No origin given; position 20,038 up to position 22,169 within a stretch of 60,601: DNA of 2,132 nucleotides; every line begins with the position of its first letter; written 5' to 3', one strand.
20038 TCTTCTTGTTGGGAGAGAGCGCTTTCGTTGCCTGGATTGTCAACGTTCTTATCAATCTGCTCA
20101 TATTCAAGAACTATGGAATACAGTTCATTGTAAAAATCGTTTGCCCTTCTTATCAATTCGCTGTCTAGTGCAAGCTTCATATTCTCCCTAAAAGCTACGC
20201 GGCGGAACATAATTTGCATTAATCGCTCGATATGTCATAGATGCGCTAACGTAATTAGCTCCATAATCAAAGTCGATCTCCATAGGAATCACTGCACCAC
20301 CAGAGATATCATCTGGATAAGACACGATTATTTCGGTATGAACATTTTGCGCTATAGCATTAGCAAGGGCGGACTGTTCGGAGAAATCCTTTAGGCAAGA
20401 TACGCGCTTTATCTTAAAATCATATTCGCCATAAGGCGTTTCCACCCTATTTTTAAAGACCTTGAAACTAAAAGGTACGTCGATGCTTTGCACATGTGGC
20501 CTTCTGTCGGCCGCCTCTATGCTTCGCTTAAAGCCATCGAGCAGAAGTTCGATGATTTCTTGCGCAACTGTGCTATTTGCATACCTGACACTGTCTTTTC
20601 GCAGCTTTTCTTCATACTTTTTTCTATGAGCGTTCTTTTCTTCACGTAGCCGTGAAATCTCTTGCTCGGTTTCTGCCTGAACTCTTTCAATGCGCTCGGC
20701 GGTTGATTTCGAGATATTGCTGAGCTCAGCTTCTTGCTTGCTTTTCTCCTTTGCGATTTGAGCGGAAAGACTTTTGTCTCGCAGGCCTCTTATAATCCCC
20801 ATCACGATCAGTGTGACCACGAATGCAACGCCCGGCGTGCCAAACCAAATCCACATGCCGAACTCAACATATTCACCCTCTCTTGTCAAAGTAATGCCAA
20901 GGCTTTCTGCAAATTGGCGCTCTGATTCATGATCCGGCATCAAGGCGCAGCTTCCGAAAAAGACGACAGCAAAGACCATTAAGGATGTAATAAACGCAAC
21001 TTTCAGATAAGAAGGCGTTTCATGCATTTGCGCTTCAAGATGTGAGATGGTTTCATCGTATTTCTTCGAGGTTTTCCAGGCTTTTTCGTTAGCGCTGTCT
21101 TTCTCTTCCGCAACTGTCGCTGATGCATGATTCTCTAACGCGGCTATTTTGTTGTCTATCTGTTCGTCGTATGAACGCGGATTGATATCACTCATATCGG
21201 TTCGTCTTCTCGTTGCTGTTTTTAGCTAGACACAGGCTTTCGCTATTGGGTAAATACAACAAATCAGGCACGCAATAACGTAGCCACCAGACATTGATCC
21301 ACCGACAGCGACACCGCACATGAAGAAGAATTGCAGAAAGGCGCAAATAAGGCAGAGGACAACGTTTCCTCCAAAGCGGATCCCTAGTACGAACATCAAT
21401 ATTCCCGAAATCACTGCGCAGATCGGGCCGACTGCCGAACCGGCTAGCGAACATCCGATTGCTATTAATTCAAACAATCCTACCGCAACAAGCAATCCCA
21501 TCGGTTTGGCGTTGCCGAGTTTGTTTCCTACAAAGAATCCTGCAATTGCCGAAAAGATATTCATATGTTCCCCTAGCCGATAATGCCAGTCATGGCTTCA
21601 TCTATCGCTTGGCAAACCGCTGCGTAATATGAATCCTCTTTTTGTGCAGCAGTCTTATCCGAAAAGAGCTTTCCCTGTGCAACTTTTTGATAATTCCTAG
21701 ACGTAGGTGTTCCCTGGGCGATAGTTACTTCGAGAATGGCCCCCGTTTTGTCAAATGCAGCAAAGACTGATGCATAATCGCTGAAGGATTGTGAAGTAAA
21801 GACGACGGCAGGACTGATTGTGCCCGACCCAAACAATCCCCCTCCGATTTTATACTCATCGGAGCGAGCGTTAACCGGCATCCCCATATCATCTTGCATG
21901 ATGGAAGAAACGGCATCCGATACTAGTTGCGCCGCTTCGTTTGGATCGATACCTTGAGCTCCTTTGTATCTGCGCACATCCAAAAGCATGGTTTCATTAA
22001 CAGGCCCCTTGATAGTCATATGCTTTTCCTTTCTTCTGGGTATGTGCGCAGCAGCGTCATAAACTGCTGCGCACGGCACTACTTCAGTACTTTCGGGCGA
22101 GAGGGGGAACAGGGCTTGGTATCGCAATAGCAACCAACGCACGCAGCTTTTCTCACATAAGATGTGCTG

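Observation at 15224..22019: Prophage-borne, AT-rich, non-canonical T7SS-like module: soluble EssC-like ATPase, two novel membrane proteins, three WXG100/LXG-like helical proteins and a nuclease toxin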

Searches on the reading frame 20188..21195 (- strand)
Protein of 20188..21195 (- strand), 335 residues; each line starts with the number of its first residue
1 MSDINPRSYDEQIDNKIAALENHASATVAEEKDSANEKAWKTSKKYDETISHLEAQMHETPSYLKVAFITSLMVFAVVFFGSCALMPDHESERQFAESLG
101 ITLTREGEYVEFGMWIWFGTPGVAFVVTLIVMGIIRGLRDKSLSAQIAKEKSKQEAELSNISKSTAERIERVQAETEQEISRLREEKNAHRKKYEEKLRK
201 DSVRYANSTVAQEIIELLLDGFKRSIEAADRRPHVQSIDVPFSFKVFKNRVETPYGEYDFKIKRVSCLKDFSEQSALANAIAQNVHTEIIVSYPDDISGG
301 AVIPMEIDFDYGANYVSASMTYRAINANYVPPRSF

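Call 3: search_protein_families(library=pfam, proteins=[window:20188-21195:-], max_evalue=1)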
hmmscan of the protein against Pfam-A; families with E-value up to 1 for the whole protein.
window:20188-21195:- (335 aa): 17 families
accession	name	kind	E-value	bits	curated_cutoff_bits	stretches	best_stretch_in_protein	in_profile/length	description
PF03961.19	FapA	-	0.0027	17.8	31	1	11-66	173-228/272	Flagellar Assembly Protein A beta solenoid domain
PF07271.16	Cytadhesin_P30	-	0.0061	16.6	40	1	64-195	7-139/275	Cytadhesin P30/P32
PF01025.24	GrpE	-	0.013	15.6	25.8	1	153-233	4-85/165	GrpE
PF10107.15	Endonuc_Holl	-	0.016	15.5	23.8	1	145-223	14-91/159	Endonuclease related to archaeal Holliday junction resolvase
PF20984.2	PT26-6P_helical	-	0.017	15.8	27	1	13-54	38-79/141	PT26-6P, helical domain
PF17087.10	HHV-5_US34A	-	0.028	15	27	1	180-206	34-60/64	Herpesvirus US34A protein family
PF14729.13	DUF4467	-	0.042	14.6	25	1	241-277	47-83/94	Domain of unknown function with cystatin-like fold (DUF4467)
PF01956.21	EMC3_TMCO1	-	0.081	13.1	27.1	1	124-192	14-81/169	Integral membrane protein EMC3/TMCO1-like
PF24871.1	Piezo_TM1-24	-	0.13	11.1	28.8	1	60-186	31-162/682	Piezo TM1-24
PF04145.20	Ctr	-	0.15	13.1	25.3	0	126-221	29-116/151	Ctr copper transporter family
PF14809.11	TGT_C1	-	0.2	12.4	25.3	0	34-68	23-55/70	C1 domain of tRNA-guanine transglycosylase dimerisation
PF10112.14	Halogen_Hydrol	-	0.24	11.8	29.8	1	113-209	25-106/191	5-bromo-4-chloroindolyl phosphate hydrolysis protein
PF15464.11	DUF4633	-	0.29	11.7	27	1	139-204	32-98/113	Domain of unknown function (DUF4633)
PF07798.16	CCDC90-like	-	0.53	10.6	33.5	0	139-200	69-130/175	Coiled-coil domain-containing protein 90-like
PF01442.23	Apolipoprotein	-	0.79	9.8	90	0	155-201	43-89/190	Apolipoprotein A1/A4/E domain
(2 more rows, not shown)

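Call 4: search_protein_families(library=padloc, proteins=[window:20188-21195:-], max_evalue=1)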
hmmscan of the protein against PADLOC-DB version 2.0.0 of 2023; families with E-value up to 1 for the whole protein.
window:20188-21195:- (335 aa): 1 family
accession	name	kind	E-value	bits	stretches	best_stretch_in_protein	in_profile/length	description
PDLC00647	ZorA3|ZorA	-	0.00032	17.3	1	14-218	430-562/780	MotA/ExbB/TolQ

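Call 5: search_protein_families(library=ncbifam, proteins=[window:20188-21195:-], max_evalue=1)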
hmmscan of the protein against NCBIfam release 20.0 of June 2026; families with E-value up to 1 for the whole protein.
window:20188-21195:- (335 aa): 10 families
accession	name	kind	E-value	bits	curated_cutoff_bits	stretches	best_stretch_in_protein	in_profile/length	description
NF033936.1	CuZnOut_SO0444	equivalog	0.0062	15.7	300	1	123-221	109-204/351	SO_0444 family Cu/Zn efflux transporter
NF033577.2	transpos_IS481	equivalog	0.015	14.8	224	1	148-212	35-100/284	IS481 family transposase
NF041471.1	phage_reg_YmfL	equivalog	0.029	14.1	90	1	244-286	27-69/143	YmfL family putative regulatory protein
NF003473.0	PRK05105.1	equivalog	0.088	11.8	236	1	143-218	32-107/331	o-succinylbenzoate synthase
NF050013.1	HpsJ_like_A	equivalog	0.11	12.2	140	1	146-205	138-195/217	HpsJ-like protein, cyanoexosortase A-associated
NF038305.1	HpsJ_fam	subfamily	0.19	11.6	60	1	144-206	151-215/234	HpsJ family protein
NF010738.0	PRK14140.1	equivalog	0.24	11.1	137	1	149-237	29-115/191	nucleotide exchange factor GrpE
NF052432.1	TC0500_fam_Inc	equivalog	0.63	9.4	240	0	16-59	122-165/214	TC0500 family inclusion membrane protein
TIGR03752.1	conj_TIGR03752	hypoth_equivalog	0.69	9.1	241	1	146-222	84-159/471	TIGR03752 family integrating conjugative element protein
NF053794.1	beta_CO2some_M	equivalog_domain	0.73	9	550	1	169-233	190-261/320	beta-carboxysome scaffolding protein CcmM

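Call 6: search_protein_families(library=phrogs, proteins=[window:20188-21195:-], max_evalue=0.1)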
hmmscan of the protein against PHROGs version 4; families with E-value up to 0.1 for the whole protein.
window:20188-21195:- (335 aa): 4 families
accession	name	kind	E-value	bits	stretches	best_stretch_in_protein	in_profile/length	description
phrog_739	-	lysis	0.003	18.8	1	123-207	12-92/122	Rz-like spanin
phrog_339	-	tail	0.0056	15.9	1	10-206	663-781/1123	tail length tape measure protein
phrog_2466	-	lysis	0.006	17.4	1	123-199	9-86/172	Rz-like spanin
phrog_15587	-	unknown function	0.028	15.1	1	124-200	8-86/191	-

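Call 56: find_homologous_proteins(query=window:20188-21195:-, max_evalue=0.001)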
Query window:20188-21195:- (335 aa): 12 proteins with E <= 0.001 among 2899 candidates.
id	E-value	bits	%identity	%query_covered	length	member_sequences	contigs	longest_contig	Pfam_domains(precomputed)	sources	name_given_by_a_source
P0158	3.6e-152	524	100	73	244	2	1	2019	-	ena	-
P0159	8.5e-67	244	47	79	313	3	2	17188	-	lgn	-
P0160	2.3e-66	242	39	99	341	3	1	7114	-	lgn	-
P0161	2.3e-62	229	39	99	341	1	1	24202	-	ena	-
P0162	1.4e-56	210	37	99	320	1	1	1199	-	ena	-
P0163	1.7e-56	210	37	99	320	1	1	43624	-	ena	-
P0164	3.4e-56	209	52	53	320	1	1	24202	-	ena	-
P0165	9.1e-46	175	41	70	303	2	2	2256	-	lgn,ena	-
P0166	2.7e-45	173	55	45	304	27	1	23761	-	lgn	-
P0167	3.8e-44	170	56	45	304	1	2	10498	-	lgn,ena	-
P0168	1.3e-43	168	40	71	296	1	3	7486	-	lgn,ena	-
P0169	8.7e-43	165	41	67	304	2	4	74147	-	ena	-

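Call 66: predict_structure(alignment_id=A5)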
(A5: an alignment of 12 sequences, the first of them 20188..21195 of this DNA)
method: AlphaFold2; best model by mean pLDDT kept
length: 335 residues; sequences in the alignment: 12
mean_pLDDT: 84.2   pTM: 0.51
mean pLDDT of the five models: 84.2, 84.0, 83.8, 83.5, 71.6
residues with pLDDT >= 90: 144; 70-90: 146; 50-70: 43; < 50: 2
segments of 3 or more residues with pLDDT < 50: none
pLDDT, mean of each block of 10 residues (from residue 1): 65 92 94 94 93 81 73 79 62 68 66 69 81 85 91 94 94 94 89 77 74 89 93 91 92 89 79 85 91 90 89 88 92 74
secondary structure, 60 per line:
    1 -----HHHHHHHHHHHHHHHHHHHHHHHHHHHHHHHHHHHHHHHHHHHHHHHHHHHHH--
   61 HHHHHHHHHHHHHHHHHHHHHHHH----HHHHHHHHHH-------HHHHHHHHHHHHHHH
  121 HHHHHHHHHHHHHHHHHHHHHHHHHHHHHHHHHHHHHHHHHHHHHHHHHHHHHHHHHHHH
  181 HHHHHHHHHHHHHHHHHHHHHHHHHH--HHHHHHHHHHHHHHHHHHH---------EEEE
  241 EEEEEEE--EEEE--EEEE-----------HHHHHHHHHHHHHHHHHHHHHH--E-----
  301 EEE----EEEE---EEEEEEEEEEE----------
elements in order: H6-58 H61-84 H89-98 H106-206 H209-227 E237-247 E250-253 E256-259 H271-292 E301-303 E308-311 E315-325

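Call 70: fold_search(model_id=the predicted structure, library=pdb)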
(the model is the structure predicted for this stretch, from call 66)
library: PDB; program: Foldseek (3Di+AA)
matches with E <= 10: 390; with E <= 0.001: 0
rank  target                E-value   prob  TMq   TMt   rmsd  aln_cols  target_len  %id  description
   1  8fwe_AQ               3.4e-02  0.66  0.13  0.24  10.8        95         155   15  Neck structure of Agrobacterium phage Milano, C3 symmetry (released 2023-12-06)
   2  8fwm_AS               4.2e-02  0.47  0.13  0.22  11.8       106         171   14  Structure of tail-neck junction of Agrobacterium phage Milano (released 2023-12-06)
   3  8fwm_AT               8.6e-02  0.47  0.14  0.24  10.8       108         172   15  Structure of tail-neck junction of Agrobacterium phage Milano (released 2023-12-06)
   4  9rks_F                1.6e-01  0.35  0.14  0.24   9.8       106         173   12  Agrobacterium phage 7-7-1 neck 2 + tail terminator + tail sheath + tail tube (released 2025-12-10)
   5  2ekn_B                1.9e-01  0.38  0.15  0.29   7.5       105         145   14  Structure of PH1811 protein from Pyrococcus horikoshii (released 2008-04-01)
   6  9a6c_A                1.9e-01  0.14  0.17  0.11  36.0       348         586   11  Integrative model of YYDD-YYDB by crosslinking MS and deep learning (released 2024-09-18)
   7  2ekn_A                2.7e-01  0.35  0.15  0.29   7.6       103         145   14  Structure of PH1811 protein from Pyrococcus horikoshii (released 2008-04-01)
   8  4ckg_B                2.8e-01  0.08  0.15  0.15  35.3       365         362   13  Helical reconstruction of ACAP1(BAR-PH domain) decorated membrane tubules by cryo-electron microscopy (released 2014-10-15)
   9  8r6u_A                4.0e-01  0.14  0.12  0.03   7.0        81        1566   11  Structure of the SFTSV L protein in a transcription-priming state without capped RNA [TRANSCRIPTION-PRIMING (in vitro) (released 2024-04-24)
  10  9nn2_A                4.0e-01  0.12  0.12  0.06   7.6        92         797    9  Composite structure of HSV-1 helicase-primase in complex with a forked DNA and amenamevir (released 2025-11-19)
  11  5h3d_A                4.0e-01  0.07  0.14  0.14  22.2       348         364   12  Helical structure of membrane tubules decorated by ACAP1 (BARPH doamin) protein by cryo-electron microscopy and MD sim (released 2019-01-16)
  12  8as7_A                4.3e-01  0.13  0.12  0.03  10.6        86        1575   12  Structure of the SFTSV L protein stalled at early elongation [EARLY-ELONGATION] (released 2023-01-18)
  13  8glv_Fm               4.5e-01  0.25  0.21  0.03  16.0       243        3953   14  96-nm repeat unit of doublet microtubules from Chlamydomonas reinhardtii flagella (released 2023-05-31)
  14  4ke2_A                4.8e-01  0.44  0.22  0.36   9.9       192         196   15  Crystal structure of the hyperactive Type I antifreeze from winter flounder (released 2014-02-26)
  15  8tzl_E                5.4e-01  0.11  0.18  0.18  24.5       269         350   13  Cryo-EM structure of Vibrio cholerae FtsE/FtsX/EnvC complex, full-length (released 2023-12-20)
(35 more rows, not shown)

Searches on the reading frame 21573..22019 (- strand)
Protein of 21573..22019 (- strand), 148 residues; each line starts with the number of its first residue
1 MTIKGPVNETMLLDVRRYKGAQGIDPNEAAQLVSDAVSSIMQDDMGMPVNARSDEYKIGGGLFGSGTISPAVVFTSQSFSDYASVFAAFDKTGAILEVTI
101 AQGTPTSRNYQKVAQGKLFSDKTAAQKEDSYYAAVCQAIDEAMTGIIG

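Call 3: search_protein_families(library=pfam, proteins=[window:21573-22019:-], max_evalue=1)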
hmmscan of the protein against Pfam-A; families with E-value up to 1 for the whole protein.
window:21573-22019:- (148 aa): 0 families

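Call 4: search_protein_families(library=padloc, proteins=[window:21573-22019:-], max_evalue=1)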
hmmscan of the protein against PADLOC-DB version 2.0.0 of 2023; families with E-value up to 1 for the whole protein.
window:21573-22019:- (148 aa): 0 families

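Call 5: search_protein_families(library=ncbifam, proteins=[window:21573-22019:-], max_evalue=1)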
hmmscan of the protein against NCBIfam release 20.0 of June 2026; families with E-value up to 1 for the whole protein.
window:21573-22019:- (148 aa): 0 families

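Call 6: search_protein_families(library=phrogs, proteins=[window:21573-22019:-], max_evalue=0.1)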
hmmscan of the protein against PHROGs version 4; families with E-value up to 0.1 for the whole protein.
window:21573-22019:- (148 aa): 1 family
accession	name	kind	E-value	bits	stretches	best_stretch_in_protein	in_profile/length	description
phrog_36969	-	unknown function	0.069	14.6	0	106-136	3-34/52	-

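Call 96: find_homologous_proteins(query=window:21573-22019:-, max_evalue=0.001)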
Query window:21573-22019:- (148 aa): 6 proteins with E <= 0.001 among 18 candidates.
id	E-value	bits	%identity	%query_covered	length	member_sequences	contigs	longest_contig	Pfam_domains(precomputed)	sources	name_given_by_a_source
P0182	3.4e-89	314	100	100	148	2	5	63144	-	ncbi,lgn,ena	-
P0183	4.0e-62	226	72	100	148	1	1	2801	-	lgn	-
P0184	1.3e-56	208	64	100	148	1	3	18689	-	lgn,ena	-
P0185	4.4e-48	181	60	94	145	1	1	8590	-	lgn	-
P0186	7.0e-42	161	57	96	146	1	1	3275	-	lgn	-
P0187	5.5e-38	148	52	97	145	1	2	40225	-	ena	-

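Call 97: find_encoding_contigs(protein=P0184, flank=8000, max_places=3)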
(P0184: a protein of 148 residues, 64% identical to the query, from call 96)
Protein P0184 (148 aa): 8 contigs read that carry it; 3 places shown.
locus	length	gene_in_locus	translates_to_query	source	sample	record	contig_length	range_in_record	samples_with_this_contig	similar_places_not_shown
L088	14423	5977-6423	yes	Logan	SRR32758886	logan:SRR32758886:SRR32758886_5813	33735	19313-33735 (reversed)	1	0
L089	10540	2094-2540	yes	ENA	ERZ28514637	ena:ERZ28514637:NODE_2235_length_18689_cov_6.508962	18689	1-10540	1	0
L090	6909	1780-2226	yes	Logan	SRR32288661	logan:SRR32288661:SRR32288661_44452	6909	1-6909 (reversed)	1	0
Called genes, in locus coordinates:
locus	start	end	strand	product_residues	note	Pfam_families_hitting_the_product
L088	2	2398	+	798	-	?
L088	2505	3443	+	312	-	PF00291:PALP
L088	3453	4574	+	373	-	PF01171:ATP_bind_3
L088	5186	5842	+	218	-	PF00239:Resolvase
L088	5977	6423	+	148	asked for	-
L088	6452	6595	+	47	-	PF23455:DUF7129 (weak)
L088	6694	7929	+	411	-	PF04055:Radical_SAM, PF13353:Fer4_12 (weak)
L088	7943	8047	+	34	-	-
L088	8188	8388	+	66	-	-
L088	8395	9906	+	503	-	PF19993:DO-GTPase2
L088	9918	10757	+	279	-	PF01025:GrpE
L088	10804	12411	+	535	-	PF00012:HSP70, PF06723:MreB_Mbl, PF00012:HSP70 (weak)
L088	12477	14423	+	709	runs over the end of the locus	PF00012:HSP70, PF06723:MreB_Mbl, PF00012:HSP70, PF00092:VWA, PF13519:VWA_2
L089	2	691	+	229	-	?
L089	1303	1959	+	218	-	PF00239:Resolvase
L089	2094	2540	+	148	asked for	-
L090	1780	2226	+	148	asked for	-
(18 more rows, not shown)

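Call 98: find_encoding_contigs(protein=P0187, flank=8000, max_places=3)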
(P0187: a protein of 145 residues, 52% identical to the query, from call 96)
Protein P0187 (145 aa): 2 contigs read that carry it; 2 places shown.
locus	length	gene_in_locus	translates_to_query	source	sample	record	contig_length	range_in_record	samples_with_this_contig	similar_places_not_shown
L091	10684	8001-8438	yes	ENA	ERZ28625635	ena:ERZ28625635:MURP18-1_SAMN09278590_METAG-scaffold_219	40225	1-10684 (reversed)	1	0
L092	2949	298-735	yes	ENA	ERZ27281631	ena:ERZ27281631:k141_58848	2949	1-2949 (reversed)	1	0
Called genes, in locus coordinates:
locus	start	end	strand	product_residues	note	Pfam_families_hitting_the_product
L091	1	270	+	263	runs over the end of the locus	PF04607:RelA_SpoT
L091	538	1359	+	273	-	PF01063:Aminotran_4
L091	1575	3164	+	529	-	PF00682:HMGL-like, PF22617:HCS_D2, PF08502:LeuA_dimer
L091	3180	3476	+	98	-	PF01371:Trp_repressor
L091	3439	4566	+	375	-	PF13303:PTS_EIIC_2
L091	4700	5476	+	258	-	PF00497:SBP_bac_3, PF10613:Lig_chan-Glu_bd (weak)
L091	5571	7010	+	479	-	PF02127:Peptidase_M18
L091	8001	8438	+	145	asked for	-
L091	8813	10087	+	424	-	PF04055:Radical_SAM, PF13353:Fer4_12 (weak)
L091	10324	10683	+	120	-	?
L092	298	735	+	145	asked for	-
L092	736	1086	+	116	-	-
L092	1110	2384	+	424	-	PF04055:Radical_SAM, PF13353:Fer4_12 (weak)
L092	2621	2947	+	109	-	?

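Call 99: find_encoding_contigs(protein=P0185, flank=8000, max_places=3)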
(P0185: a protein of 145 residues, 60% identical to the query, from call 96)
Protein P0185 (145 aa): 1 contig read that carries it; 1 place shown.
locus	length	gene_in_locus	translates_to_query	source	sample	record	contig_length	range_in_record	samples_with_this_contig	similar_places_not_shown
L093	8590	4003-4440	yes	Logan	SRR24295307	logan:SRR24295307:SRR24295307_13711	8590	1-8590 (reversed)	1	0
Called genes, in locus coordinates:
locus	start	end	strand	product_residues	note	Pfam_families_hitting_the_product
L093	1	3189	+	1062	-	?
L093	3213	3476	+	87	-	-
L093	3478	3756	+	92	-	-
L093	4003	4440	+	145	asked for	-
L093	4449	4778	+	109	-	-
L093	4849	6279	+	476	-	PF04055:Radical_SAM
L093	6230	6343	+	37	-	-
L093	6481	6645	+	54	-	-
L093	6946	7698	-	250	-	PF00149:Metallophos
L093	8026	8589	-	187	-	?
